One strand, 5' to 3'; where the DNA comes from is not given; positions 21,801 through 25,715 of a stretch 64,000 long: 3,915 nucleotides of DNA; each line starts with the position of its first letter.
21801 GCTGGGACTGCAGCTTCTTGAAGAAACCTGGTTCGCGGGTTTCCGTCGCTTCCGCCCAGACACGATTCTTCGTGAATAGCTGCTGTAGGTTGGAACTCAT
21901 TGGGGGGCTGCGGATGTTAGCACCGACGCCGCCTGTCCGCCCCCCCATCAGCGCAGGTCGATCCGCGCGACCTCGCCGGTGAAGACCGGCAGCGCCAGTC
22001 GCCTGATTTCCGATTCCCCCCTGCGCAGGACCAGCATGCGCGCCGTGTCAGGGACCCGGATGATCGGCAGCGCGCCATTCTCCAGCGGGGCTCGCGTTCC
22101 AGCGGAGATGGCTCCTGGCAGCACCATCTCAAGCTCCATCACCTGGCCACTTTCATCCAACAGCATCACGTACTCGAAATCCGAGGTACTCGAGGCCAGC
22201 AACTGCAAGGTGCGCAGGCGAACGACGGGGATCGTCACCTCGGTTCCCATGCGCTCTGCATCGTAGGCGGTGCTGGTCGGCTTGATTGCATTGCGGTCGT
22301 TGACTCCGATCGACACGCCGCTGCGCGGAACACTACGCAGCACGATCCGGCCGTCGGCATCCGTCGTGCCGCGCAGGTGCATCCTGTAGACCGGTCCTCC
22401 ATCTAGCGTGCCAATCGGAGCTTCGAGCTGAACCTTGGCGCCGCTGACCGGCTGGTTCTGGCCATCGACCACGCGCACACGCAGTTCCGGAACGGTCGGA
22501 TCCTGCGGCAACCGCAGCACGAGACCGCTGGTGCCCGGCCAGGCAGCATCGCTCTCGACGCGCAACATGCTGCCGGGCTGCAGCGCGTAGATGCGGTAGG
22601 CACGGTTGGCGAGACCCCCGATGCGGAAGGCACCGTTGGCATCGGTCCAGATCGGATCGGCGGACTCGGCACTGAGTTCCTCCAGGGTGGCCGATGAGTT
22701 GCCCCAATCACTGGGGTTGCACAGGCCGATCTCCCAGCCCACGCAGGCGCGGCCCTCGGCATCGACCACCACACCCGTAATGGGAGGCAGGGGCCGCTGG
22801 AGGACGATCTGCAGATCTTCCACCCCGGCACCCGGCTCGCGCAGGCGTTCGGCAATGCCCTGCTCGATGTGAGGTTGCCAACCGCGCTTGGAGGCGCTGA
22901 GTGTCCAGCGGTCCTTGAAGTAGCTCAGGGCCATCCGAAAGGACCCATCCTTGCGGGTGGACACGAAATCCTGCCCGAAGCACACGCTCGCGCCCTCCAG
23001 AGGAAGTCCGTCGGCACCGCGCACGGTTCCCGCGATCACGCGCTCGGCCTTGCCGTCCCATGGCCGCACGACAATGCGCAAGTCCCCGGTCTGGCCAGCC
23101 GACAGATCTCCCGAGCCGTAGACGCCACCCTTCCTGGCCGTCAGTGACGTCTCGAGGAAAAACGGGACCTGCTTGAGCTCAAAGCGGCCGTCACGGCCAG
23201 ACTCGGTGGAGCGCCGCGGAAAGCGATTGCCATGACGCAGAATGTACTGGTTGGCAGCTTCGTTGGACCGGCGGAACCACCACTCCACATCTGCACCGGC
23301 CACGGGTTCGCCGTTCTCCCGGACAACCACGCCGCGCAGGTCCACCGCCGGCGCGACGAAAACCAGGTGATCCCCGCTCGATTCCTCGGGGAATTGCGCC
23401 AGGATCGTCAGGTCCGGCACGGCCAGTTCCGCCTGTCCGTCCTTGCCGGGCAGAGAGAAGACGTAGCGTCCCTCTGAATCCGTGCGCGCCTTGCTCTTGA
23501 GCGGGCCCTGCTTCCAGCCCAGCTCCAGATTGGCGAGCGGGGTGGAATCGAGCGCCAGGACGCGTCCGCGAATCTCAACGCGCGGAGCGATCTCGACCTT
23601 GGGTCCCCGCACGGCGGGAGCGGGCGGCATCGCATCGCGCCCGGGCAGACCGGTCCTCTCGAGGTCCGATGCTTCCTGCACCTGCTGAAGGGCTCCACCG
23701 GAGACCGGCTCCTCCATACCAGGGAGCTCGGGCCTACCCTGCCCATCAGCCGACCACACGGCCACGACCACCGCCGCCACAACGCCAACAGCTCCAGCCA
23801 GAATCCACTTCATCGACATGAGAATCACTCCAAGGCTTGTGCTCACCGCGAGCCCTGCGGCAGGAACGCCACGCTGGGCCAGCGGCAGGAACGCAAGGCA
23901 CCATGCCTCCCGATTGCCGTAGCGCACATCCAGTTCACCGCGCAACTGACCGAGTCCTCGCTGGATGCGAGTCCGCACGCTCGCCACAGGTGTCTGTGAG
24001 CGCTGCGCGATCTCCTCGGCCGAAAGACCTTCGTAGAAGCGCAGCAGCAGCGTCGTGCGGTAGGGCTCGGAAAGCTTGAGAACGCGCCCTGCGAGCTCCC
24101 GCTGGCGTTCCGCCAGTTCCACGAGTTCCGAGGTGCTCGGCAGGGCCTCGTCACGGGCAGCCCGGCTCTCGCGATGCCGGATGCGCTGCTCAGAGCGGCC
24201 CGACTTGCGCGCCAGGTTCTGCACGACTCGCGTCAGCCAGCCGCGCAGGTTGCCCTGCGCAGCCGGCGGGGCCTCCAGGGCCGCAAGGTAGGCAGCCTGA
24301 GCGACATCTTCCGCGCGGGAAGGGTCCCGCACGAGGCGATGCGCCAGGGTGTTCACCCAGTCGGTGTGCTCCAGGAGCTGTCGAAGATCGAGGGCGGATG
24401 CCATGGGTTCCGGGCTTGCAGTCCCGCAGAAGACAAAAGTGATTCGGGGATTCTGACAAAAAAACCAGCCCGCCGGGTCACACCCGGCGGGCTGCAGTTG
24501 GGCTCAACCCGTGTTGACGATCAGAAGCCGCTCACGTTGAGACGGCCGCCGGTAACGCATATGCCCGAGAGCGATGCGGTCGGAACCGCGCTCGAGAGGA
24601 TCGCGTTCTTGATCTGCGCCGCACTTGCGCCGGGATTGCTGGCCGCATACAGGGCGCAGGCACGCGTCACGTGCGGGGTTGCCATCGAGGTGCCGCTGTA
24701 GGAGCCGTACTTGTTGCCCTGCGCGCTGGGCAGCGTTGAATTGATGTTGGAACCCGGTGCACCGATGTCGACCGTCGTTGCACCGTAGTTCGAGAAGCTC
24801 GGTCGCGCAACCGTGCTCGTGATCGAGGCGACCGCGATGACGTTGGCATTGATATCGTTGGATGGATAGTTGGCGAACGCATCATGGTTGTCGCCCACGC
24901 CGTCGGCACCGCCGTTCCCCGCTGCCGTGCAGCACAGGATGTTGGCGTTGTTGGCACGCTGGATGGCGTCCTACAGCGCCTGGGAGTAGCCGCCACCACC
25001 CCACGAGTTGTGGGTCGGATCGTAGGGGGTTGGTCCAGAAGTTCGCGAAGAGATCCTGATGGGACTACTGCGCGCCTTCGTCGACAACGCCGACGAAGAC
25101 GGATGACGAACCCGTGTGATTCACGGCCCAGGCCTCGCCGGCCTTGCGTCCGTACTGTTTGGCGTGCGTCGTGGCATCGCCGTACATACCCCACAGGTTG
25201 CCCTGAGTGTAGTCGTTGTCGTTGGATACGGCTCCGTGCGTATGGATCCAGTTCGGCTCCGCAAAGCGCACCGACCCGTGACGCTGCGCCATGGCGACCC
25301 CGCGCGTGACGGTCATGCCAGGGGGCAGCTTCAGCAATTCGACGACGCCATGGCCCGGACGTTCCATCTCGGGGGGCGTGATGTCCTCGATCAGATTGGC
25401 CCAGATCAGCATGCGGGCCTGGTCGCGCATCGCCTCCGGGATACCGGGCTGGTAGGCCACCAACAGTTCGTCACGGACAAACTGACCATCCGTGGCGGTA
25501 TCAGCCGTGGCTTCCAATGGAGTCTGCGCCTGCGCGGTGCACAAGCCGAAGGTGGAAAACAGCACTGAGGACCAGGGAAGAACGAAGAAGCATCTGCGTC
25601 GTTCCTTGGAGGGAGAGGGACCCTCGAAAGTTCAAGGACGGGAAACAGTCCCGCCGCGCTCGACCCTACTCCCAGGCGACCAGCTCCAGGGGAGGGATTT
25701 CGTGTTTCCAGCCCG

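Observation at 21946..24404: ECF sigma factor fused to a TM helix and five CarboxypepD_reg-like domains, overlapping the start of a beta-carbonic anhydrase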

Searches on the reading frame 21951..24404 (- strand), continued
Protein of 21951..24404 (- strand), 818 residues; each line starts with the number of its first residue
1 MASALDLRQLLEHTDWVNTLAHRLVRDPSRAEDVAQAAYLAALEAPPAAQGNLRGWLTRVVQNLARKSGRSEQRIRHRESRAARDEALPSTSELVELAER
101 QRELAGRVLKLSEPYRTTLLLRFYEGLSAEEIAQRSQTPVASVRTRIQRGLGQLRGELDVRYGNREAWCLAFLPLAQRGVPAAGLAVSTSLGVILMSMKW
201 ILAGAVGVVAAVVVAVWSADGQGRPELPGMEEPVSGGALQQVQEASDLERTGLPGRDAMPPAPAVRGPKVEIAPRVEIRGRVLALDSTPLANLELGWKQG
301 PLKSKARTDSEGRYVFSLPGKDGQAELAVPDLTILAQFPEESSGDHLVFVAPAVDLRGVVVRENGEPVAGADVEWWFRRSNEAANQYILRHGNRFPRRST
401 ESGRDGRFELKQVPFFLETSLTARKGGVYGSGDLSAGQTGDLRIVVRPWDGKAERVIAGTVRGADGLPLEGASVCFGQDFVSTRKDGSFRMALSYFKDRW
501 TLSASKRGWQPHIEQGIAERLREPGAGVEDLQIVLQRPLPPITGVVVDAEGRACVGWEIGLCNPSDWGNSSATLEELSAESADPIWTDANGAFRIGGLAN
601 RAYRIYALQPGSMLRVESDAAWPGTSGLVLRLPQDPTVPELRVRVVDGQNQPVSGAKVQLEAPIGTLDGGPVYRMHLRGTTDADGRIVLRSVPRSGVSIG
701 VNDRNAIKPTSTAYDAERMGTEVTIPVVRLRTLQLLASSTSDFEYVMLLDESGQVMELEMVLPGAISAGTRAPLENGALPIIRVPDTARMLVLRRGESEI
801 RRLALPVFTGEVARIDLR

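Call 78: search_protein_families(library=pfam, proteins=[L034:5974-9177:+, L085:5938-9111:+, L030:5989-7104:+, L073:5965-7107:+, L045:5968-9459:+, L075:3842-7273:+, L082:5965-10380:+, L023:5968-7875:+, L056:6007-7422:+, L081:5959-7710:+], max_evalue=0.001)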
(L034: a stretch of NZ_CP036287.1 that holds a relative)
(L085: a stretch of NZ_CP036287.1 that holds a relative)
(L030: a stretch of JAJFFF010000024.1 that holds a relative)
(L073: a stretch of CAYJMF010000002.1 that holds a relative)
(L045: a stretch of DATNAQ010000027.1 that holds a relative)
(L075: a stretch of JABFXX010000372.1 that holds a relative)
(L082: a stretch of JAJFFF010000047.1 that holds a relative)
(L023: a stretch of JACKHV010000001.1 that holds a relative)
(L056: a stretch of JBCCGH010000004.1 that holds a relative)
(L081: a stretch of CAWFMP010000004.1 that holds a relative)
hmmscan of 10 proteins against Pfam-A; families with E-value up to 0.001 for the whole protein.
L034:5974-9177:+ (1068 aa): 9 families
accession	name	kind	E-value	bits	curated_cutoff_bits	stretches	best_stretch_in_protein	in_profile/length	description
PF13620.12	CarboxypepD_reg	-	1.3e-33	115.6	32.3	3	377-475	2-81/82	Carboxypeptidase regulatory-like domain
PF02369.22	Big_1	-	2.1e-12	47.4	34.9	0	903-955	28-80/93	Bacterial Ig-like domain (group 1)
PF10670.15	DUF4198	-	1e-11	45.8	34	0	897-949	149-203/209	Domain of unknown function (DUF4198)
PF13715.12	CarbopepD_reg_2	-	1.1e-10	41.8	32.2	0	796-843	1-46/88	CarboxypepD_reg-like domain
PF04542.20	Sigma70_r2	-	1.3e-08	35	24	1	16-78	5-71/71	Sigma-70 region 2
PF00775.27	Dioxygenase_C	-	1.5e-08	34.8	27.3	0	825-863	78-118/182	Dioxygenase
PF08281.18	Sigma70_r4_2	-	3.5e-08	33.4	25.7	1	108-157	5-54/54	Sigma-70, region 4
PF20598.4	DUF6795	-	5.7e-08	33.4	27.4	0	899-943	3-47/103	Domain of unknown function (DUF6795)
PF17210.9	SdrD_B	-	6.1e-05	23.6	29.7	0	810-852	26-69/112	SdrD B-like domain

L085:5938-9111:+ (1058 aa): 12 families
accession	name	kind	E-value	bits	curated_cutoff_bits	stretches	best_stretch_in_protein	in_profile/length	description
PF13620.12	CarboxypepD_reg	-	7.1e-45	151.7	32.3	4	408-482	2-81/82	Carboxypeptidase regulatory-like domain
PF08281.18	Sigma70_r4_2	-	3.6e-12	46.2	25.7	1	114-166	2-54/54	Sigma-70, region 4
PF13715.12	CarbopepD_reg_2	-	7.6e-11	42.3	32.2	1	408-486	1-80/88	CarboxypepD_reg-like domain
PF04545.22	Sigma70_r4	-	5.6e-08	32.6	24.1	1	128-166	10-48/50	Sigma-70, region 4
PF04542.20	Sigma70_r2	-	3.8e-07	30.2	24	1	26-86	6-70/71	Sigma-70 region 2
PF00775.27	Dioxygenase_C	-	6.3e-06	26.2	27.3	0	408-433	32-57/182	Dioxygenase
PF15976.11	CooC_C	-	9.2e-06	26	29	0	407-464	18-72/93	CS1-pili formation C-terminal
PF20598.4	DUF6795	-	1.8e-05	25.4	27.4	0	675-713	1-41/103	Domain of unknown function (DUF6795)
PF07210.18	DUF1416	-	1.8e-05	25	23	0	474-527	8-60/97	Protein of unknown function (DUF1416)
PF10670.15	DUF4198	-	2e-05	25.3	34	0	674-733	148-192/209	Domain of unknown function (DUF4198)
PF25020.1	TTR_TEN1-4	-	8.2e-05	22.9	27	0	407-443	8-47/86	Teneurin TTR-like domain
PF02369.22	Big_1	-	0.00029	21.3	34.9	0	408-436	21-51/93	Bacterial Ig-like domain (group 1)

L030:5989-7104:+ (372 aa): 3 families
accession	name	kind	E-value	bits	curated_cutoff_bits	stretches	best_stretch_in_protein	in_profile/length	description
PF04542.20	Sigma70_r2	-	7.5e-13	48.5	24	1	13-72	4-67/71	Sigma-70 region 2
PF08281.18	Sigma70_r4_2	-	1.4e-11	44.3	25.7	1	107-157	3-53/54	Sigma-70, region 4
PF04545.22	Sigma70_r4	-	6.6e-07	29.2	24.1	1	114-159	4-49/50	Sigma-70, region 4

L073:5965-7107:+ (381 aa): 3 families
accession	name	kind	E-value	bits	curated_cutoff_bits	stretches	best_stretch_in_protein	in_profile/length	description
PF08281.18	Sigma70_r4_2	-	1.2e-09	38.1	25.7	1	105-157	2-54/54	Sigma-70, region 4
PF04542.20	Sigma70_r2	-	9.4e-07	29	24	1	15-78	4-71/71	Sigma-70 region 2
PF04545.22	Sigma70_r4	-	1.9e-06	27.8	24.1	1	113-158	4-49/50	Sigma-70, region 4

L045:5968-9459:+ (1164 aa): 15 families
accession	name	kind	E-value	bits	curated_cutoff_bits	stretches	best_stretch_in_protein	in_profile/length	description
PF13620.12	CarboxypepD_reg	-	1.9e-60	201.6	32.3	6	446-525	1-75/82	Carboxypeptidase regulatory-like domain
PF13715.12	CarbopepD_reg_2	-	1.2e-17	64.1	32.2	0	369-451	3-86/88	CarboxypepD_reg-like domain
PF08281.18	Sigma70_r4_2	-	3.7e-12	46.1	25.7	1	105-156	3-54/54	Sigma-70, region 4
PF20598.4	DUF6795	-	8.1e-11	42.6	27.4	0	455-496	7-47/103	Domain of unknown function (DUF6795)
PF09430.16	EMC7_beta-sandw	-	1.7e-10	41.5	26.6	0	638-691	8-60/122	ER membrane protein complex subunit 7, beta-sandwich domain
PF10670.15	DUF4198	-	2.4e-10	41.3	34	0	456-500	156-201/209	Domain of unknown function (DUF4198)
PF04545.22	Sigma70_r4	-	5.2e-09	35.9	24.1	1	112-158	4-50/50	Sigma-70, region 4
PF02369.22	Big_1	-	1.1e-08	35.5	34.9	0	282-338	27-84/93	Bacterial Ig-like domain (group 1)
PF17210.9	SdrD_B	-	1.2e-08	35.5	29.7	0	283-341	19-73/112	SdrD B-like domain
PF13180.12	PDZ_2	-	1.6e-08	35.2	27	1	1089-1157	13-79/80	PDZ domain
PF17820.7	PDZ_6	-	3.8e-08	33.4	27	1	1092-1147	2-54/54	PDZ domain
PF04542.20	Sigma70_r2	-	3.1e-07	30.5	24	1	16-77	5-71/71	Sigma-70 region 2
PF14686.12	fn3_3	-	4.1e-06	26.9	24.4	0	483-524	30-72/75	Polysaccharide lyase family 4, domain II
PF00595.29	PDZ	-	1.5e-05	25.7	23.2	1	1081-1125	15-62/81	PDZ domain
PF17802.7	SpaA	-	3.2e-05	24.4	23.1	0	284-335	12-61/91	Prealbumin-like fold domain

L075:3842-7273:+ (1144 aa): 20 families
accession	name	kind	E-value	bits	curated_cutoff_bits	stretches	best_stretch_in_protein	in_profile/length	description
PF13620.12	CarboxypepD_reg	-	1e-63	212.1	32.3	6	435-522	1-81/82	Carboxypeptidase regulatory-like domain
PF13715.12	CarbopepD_reg_2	-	4.8e-23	81.4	32.2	0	790-853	1-52/88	CarboxypepD_reg-like domain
PF10670.15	DUF4198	-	2.7e-11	44.4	34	0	260-316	149-206/209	Domain of unknown function (DUF4198)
PF17210.9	SdrD_B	-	4e-10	40.3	29.7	0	611-657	20-66/112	SdrD B-like domain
PF20598.4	DUF6795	-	5.1e-10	40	27.4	0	260-306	1-46/103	Domain of unknown function (DUF6795)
PF04542.20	Sigma70_r2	-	5.5e-10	39.3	24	1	12-73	5-70/71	Sigma-70 region 2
PF13180.12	PDZ_2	-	3.4e-08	34.1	27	1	1060-1136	2-76/80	PDZ domain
PF07210.18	DUF1416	-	5.3e-08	33.1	23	0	676-730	8-61/97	Protein of unknown function (DUF1416)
PF02369.22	Big_1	-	2e-07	31.5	34.9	0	690-731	21-65/93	Bacterial Ig-like domain (group 1)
PF14686.12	fn3_3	-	7.6e-07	29.3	24.4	0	475-515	32-73/75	Polysaccharide lyase family 4, domain II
PF17820.7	PDZ_6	-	8.3e-07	29.1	27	1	1076-1107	4-33/54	PDZ domain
PF08281.18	Sigma70_r4_2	-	1.1e-06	28.6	25.7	1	103-155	2-54/54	Sigma-70, region 4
PF17802.7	SpaA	-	2.3e-06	28.1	23.1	0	796-850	9-57/91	Prealbumin-like fold domain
PF04545.22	Sigma70_r4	-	1.2e-05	25.1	24.1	1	112-157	5-50/50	Sigma-70, region 4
PF00775.27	Dioxygenase_C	-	2.2e-05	24.4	27.3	0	690-712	32-54/182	Dioxygenase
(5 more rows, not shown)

L082:5965-10380:+ (1472 aa): 19 families
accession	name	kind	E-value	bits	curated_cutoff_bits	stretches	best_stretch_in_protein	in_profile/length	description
PF13620.12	CarboxypepD_reg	-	3.5e-103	338.5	32.3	11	759-835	2-81/82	Carboxypeptidase regulatory-like domain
PF13715.12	CarbopepD_reg_2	-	3.8e-36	123.4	32.2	0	759-829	1-68/88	CarboxypepD_reg-like domain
PF17210.9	SdrD_B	-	2.8e-23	82.7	29.7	0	1252-1286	41-74/112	SdrD B-like domain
PF17802.7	SpaA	-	8e-15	55.2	23.1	0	1398-1440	9-56/91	Prealbumin-like fold domain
PF00775.27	Dioxygenase_C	-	3.4e-13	49.9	27.3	0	759-784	32-57/182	Dioxygenase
PF10670.15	DUF4198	-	1e-12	49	34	0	338-427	128-207/209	Domain of unknown function (DUF4198)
PF09430.16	EMC7_beta-sandw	-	6.8e-11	42.9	26.6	0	1253-1276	23-46/122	ER membrane protein complex subunit 7, beta-sandwich domain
PF02369.22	Big_1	-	4.8e-09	36.6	34.9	0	1305-1353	17-68/93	Bacterial Ig-like domain (group 1)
PF08281.18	Sigma70_r4_2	-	3.7e-08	33.3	25.7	1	114-156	11-53/54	Sigma-70, region 4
PF04545.22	Sigma70_r4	-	2.8e-07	30.4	24.1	1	114-158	5-49/50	Sigma-70, region 4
PF20598.4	DUF6795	-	8.3e-07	29.7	27.4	0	1310-1356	2-50/103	Domain of unknown function (DUF6795)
PF11974.14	bMG3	-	2.1e-06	28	34.9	0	1317-1355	24-62/103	Bacterial alpha-2-macroglobulin MG3 domain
PF04542.20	Sigma70_r2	-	1.1e-05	25.5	24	1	17-75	6-68/71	Sigma-70 region 2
PF15976.11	CooC_C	-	1.4e-05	25.4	29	0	1300-1330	10-40/93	CS1-pili formation C-terminal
PF17789.7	MG4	-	2e-05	25.2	24.7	0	1394-1429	20-57/95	Macroglobulin domain MG4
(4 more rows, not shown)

L023:5968-7875:+ (636 aa): 6 families
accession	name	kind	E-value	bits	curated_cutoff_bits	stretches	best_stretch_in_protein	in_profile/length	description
PF13620.12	CarboxypepD_reg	-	8.8e-18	64.9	32.3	1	418-510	2-81/82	Carboxypeptidase regulatory-like domain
PF08281.18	Sigma70_r4_2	-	1.6e-13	50.5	25.7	1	107-157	4-54/54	Sigma-70, region 4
PF04542.20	Sigma70_r2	-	1.8e-09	37.7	24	1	15-77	4-70/71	Sigma-70 region 2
PF04545.22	Sigma70_r4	-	4.5e-08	32.9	24.1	1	114-158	5-49/50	Sigma-70, region 4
PF15976.11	CooC_C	-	2.8e-06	27.7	29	0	518-569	18-69/93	CS1-pili formation C-terminal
PF13715.12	CarbopepD_reg_2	-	5.6e-05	23.5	32.2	0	519-554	1-39/88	CarboxypepD_reg-like domain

L056:6007-7422:+ (472 aa): 3 families
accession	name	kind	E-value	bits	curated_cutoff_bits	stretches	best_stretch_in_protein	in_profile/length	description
PF08281.18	Sigma70_r4_2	-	7.8e-13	48.3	25.7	1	97-149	2-54/54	Sigma-70, region 4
PF04545.22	Sigma70_r4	-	5.2e-10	39.1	24.1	1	106-150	5-49/50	Sigma-70, region 4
PF04542.20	Sigma70_r2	-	3.4e-09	36.8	24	1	8-70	4-71/71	Sigma-70 region 2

L081:5959-7710:+ (584 aa): 5 families
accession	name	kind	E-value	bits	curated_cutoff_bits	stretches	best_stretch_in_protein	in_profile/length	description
PF01323.26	DSBA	-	5.2e-28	98.6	25.6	1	430-575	1-190/191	DSBA-like thioredoxin domain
PF13462.12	Thioredoxin_4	-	3.6e-20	73.2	23.2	1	420-576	6-164/165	Thioredoxin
PF08281.18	Sigma70_r4_2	-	5e-07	29.7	25.7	1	105-150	2-47/54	Sigma-70, region 4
PF13098.12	Thioredoxin_2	-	1.5e-06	28.9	27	1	428-572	6-101/104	Thioredoxin-like domain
PF13743.12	Thioredoxin_5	-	1.5e-05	25.2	27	1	494-560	99-166/186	Thioredoxin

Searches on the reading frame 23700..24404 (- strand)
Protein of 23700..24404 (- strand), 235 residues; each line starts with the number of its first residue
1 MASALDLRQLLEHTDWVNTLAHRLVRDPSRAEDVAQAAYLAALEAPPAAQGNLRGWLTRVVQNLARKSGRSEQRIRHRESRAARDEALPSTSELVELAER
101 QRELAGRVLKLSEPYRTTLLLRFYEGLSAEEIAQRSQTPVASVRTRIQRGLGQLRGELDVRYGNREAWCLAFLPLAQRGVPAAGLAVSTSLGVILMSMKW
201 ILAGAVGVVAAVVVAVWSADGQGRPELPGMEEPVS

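Call 83: search_solved_structures(query=window:23700-24404:-, max_evalue=0.00001)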
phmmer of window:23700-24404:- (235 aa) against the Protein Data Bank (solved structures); distinct sequences matched with E-value up to 0.00001: 10.
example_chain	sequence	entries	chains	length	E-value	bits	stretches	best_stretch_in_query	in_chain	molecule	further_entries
5wuq_A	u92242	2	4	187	1.3e-10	44.5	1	14-158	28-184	ECF RNA polymerase sigma factor SigW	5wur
9m9d_F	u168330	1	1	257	5.2e-10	42.6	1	11-158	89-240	ECF RNA polymerase sigma factor SigE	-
9m9e_F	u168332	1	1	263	5.5e-10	42.5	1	11-158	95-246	ECF RNA polymerase sigma factor SigE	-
9m98_F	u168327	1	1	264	5.6e-10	42.5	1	11-158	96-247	ECF RNA polymerase sigma factor SigE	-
6jcy_F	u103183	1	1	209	9.1e-10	41.8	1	20-158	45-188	ECF RNA polymerase sigma factor SigH,ECF RNA polymerase sigma factor SigE,ECF RNA polymera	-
6in7_B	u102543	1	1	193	2.5e-09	40.4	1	11-150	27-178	RNA polymerase sigma-H factor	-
8z6g_B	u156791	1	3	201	2.7e-09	40.3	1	11-150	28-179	RNA polymerase sigma factor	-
4nqw_A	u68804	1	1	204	9.9e-08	35.1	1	11-160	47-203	ECF RNA polymerase sigma factor SigK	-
5zx2_F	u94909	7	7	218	1.3e-07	34.8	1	20-158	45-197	ECF RNA polymerase sigma factor SigH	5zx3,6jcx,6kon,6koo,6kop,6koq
6jhe_A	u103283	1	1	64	9.9e-07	31.9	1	105-158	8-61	ECF RNA polymerase sigma factor SigW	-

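Call 85: search_protein_representatives(protein=window:23700-24404:-)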
Query: 235 residues. Proteins with E-value up to 0.001 (for the whole library): 39533; up to 1e-10: 12556; up to 1e-30: 2418. The best 150 are listed.
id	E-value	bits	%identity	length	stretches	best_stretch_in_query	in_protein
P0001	7.6e-142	486.6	100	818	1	1-235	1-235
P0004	2.0e-71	256.4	60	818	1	7-226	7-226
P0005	1.1e-58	214.8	55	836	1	2-214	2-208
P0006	2.6e-56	207.1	51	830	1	6-227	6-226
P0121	7.0e-55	202.4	56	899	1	2-217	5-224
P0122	8.1e-55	202.2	54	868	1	6-221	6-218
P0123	2.2e-54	200.7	51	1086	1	8-227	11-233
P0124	8.6e-51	189.0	53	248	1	10-219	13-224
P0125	1.4e-50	188.3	52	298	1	6-219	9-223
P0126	1.1e-49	185.3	50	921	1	6-225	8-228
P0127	1.9e-49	184.7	51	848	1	8-218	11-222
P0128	2.2e-49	184.4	46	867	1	5-226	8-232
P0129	6.9e-49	182.8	44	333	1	6-212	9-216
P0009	1.3e-48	181.9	49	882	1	8-223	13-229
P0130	1.3e-48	181.9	46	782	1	6-223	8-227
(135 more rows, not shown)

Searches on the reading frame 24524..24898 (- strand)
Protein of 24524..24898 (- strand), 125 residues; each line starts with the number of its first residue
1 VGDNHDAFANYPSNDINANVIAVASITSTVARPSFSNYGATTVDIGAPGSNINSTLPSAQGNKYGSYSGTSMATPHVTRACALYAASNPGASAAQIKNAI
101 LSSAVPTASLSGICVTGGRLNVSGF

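Call 3: search_protein_families(library=pfam, proteins=[window:24524-24898:-], max_evalue=0.1)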
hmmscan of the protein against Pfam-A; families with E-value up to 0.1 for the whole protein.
window:24524-24898:- (125 aa): 1 family
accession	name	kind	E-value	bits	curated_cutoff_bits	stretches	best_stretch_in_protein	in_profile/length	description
PF00082.27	Peptidase_S8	-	1.4e-18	67.7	21.8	1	11-105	166-276/288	Subtilase family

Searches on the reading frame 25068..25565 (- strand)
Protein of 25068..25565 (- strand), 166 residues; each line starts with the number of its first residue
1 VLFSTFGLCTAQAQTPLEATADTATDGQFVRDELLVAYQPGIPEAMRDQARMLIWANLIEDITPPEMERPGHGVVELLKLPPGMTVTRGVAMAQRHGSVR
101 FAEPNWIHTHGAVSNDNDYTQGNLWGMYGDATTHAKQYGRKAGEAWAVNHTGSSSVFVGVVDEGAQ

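Call 3: search_protein_families(library=pfam, proteins=[window:25068-25565:-], max_evalue=0.1)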
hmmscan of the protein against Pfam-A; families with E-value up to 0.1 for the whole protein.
window:25068-25565:- (166 aa): 2 families
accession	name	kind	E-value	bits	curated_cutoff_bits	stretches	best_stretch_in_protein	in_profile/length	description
PF22148.1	Fervidolysin_NPro-like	-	5.4e-10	39.9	21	1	19-105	5-81/81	Fervidolysin N-terminal prodomain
PF08751.17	TrwC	-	0.045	13.8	25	1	87-140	137-190/286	TrwC relaxase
